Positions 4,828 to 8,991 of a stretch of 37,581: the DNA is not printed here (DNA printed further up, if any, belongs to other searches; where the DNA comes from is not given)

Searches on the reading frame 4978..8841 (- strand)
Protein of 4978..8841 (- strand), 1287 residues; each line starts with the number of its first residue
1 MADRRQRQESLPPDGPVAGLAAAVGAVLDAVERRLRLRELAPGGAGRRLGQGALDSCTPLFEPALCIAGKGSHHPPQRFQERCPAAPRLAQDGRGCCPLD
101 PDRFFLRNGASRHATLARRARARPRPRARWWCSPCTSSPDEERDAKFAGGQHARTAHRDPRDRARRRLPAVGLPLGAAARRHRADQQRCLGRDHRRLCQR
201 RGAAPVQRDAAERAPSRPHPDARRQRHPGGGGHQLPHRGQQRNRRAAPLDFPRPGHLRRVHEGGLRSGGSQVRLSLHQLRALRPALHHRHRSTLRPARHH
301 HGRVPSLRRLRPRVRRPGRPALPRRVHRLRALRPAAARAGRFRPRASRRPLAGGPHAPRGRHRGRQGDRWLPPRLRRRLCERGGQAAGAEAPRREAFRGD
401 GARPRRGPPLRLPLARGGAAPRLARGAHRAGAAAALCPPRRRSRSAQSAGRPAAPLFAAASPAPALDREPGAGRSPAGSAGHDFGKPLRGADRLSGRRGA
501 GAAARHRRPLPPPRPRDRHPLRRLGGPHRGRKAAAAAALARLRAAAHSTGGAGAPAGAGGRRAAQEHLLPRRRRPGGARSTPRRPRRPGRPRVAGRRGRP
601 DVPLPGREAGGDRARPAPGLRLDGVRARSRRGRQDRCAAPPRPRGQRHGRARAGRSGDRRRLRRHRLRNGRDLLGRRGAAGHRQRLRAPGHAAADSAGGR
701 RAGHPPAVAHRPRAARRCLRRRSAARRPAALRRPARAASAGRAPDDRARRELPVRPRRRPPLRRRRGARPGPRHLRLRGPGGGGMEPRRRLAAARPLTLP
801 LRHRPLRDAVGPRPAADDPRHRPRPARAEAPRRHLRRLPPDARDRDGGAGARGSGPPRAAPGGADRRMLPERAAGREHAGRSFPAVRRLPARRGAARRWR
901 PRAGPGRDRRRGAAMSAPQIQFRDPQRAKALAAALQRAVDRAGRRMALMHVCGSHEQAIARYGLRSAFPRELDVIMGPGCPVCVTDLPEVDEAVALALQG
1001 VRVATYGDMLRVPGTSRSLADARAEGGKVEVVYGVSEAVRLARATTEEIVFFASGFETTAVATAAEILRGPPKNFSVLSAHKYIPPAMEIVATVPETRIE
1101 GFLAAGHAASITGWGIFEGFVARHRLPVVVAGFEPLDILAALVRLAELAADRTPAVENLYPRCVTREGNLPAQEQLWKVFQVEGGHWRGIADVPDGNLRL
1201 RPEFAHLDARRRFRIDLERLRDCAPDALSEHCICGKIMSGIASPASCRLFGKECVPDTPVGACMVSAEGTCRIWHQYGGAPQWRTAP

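Call 16: search_protein_families(library=pfam, proteins=[window:4978-8841:-], max_evalue=0.001)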
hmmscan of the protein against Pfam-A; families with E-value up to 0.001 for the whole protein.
window:4978-8841:- (1287 aa): 1 family
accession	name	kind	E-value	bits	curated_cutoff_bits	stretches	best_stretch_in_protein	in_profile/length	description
PF01924.21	HypD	-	1.3e-121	406.4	25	1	928-1278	3-351/351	Hydrogenase formation hypA family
